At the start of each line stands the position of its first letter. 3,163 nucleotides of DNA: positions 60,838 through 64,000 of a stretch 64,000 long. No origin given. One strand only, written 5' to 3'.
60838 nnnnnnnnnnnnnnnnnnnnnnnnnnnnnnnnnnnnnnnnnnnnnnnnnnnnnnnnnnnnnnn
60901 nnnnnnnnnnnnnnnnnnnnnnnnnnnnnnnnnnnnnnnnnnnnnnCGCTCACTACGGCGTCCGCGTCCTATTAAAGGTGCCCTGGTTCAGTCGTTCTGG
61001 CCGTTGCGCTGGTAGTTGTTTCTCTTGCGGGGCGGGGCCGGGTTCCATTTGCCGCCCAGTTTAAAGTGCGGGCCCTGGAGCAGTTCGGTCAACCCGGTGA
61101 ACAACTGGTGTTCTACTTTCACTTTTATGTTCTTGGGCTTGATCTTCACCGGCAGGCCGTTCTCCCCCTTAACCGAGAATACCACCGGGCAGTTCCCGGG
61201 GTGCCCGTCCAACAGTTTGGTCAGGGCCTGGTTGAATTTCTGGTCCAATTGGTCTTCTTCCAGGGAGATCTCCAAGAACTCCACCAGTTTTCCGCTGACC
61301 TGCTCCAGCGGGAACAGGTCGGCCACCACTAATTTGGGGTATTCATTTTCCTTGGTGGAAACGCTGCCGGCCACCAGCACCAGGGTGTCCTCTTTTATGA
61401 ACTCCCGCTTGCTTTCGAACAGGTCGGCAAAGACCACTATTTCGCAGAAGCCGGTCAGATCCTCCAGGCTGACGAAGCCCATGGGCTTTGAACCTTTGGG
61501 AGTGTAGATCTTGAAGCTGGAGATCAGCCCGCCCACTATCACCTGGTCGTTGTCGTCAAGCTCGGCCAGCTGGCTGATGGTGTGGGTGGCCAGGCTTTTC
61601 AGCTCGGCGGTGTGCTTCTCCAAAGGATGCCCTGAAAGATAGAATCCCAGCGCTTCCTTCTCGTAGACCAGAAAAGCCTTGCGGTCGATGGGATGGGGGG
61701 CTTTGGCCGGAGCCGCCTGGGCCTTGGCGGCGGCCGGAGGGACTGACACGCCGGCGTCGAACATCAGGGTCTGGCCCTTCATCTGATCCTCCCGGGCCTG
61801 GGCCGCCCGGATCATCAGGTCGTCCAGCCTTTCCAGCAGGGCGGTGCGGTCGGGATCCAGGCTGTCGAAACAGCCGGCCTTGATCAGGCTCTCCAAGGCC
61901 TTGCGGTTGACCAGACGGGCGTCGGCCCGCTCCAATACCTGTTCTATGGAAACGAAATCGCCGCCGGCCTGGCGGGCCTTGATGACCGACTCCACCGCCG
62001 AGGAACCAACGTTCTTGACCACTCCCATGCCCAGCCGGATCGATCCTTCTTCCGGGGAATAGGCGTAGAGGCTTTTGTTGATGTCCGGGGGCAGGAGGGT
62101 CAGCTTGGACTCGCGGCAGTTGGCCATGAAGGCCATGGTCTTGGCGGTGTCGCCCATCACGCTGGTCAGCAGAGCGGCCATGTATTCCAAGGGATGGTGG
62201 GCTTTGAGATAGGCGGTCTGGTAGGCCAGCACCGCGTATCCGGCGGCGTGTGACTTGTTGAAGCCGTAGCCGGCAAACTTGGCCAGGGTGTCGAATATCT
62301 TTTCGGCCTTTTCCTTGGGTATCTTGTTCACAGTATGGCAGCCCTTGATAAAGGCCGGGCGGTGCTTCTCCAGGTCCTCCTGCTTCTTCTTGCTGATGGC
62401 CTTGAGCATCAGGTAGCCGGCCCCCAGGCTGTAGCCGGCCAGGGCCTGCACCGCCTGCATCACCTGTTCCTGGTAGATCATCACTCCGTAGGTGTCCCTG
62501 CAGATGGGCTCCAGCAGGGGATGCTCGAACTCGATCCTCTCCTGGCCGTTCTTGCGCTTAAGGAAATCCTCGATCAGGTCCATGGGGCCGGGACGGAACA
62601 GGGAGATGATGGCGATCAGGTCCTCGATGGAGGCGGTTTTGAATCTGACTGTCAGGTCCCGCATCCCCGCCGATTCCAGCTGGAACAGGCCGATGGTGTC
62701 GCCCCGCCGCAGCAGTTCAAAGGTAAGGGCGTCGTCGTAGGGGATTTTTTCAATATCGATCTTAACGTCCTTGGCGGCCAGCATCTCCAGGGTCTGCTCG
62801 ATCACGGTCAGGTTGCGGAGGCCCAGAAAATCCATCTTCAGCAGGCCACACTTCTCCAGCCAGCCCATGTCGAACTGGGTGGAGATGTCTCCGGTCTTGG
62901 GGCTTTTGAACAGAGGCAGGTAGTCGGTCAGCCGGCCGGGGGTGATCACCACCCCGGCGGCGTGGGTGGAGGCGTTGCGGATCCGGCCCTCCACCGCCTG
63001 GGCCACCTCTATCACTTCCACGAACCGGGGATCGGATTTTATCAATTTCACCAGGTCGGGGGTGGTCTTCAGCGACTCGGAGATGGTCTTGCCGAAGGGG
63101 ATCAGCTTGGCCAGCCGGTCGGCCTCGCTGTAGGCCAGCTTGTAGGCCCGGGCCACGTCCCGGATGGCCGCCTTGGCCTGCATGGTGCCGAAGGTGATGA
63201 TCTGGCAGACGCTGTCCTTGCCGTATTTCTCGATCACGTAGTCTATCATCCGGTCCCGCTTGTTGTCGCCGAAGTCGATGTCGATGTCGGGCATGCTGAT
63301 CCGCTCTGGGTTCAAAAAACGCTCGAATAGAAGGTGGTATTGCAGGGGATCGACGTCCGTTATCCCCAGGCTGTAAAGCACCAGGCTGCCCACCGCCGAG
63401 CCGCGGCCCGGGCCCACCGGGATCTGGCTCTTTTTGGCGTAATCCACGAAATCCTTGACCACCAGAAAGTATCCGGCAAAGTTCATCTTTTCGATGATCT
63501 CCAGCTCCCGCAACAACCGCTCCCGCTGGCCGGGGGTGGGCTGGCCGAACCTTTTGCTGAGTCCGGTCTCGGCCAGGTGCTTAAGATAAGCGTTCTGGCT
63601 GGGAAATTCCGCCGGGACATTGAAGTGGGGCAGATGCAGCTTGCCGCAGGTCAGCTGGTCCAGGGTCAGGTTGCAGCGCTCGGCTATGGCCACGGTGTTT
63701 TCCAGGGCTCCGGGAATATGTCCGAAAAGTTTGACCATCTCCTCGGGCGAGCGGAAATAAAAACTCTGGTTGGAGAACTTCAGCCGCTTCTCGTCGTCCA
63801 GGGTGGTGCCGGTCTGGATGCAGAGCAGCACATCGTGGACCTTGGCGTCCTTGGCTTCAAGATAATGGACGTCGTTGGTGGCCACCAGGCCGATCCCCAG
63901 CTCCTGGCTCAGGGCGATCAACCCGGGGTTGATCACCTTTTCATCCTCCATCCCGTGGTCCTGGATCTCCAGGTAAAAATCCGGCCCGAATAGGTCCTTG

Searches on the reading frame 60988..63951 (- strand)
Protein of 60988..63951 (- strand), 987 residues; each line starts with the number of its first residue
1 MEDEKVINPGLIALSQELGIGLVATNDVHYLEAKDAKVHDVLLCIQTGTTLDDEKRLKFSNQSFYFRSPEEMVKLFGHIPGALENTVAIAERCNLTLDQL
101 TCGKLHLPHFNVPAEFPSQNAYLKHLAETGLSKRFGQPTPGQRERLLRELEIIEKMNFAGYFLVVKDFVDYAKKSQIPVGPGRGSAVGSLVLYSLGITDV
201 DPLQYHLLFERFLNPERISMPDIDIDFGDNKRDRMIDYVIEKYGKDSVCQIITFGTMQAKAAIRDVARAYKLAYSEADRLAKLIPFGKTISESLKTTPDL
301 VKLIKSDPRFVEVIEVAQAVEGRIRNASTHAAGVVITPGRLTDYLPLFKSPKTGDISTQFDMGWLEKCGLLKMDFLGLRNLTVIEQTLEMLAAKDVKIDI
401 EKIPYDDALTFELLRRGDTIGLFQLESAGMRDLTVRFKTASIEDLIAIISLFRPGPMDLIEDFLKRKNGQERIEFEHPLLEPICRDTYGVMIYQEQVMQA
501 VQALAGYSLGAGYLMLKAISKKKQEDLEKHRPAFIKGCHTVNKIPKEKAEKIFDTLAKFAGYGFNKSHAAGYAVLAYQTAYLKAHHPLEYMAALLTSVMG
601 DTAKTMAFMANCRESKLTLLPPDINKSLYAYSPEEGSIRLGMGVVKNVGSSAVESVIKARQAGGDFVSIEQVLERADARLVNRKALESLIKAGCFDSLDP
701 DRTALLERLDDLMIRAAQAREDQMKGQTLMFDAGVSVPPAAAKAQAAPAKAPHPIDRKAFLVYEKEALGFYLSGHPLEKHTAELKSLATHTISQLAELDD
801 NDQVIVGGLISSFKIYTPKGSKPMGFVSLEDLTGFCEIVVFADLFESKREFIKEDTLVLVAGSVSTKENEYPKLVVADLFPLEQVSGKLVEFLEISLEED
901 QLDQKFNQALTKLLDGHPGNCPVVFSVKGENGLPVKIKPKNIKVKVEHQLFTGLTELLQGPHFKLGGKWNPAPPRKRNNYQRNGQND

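Call 85: search_protein_families(library=pfam, proteins=[window:60988-63951:-], max_evalue=0.01)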
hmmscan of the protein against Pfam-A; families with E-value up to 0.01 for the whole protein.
window:60988-63951:- (987 aa): 4 families
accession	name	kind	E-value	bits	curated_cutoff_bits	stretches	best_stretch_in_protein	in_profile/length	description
PF07733.18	DNA_pol3_alpha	-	1.1e-98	330.4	23.9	1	122-377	2-260/260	Bacterial DNA polymerase III alpha NTPase domain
PF17657.6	DNA_pol3_finger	-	6.7e-55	185.4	22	1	380-539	1-163/166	Bacterial DNA polymerase III alpha subunit finger domain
PF14579.12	HHH_6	-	4.4e-27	94.6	25.6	1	617-704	2-89/90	Helix-hairpin-helix motif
PF01336.31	tRNA_anti-codon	-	1.2e-08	35.2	27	1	804-879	1-72/75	OB-fold nucleic acid binding domain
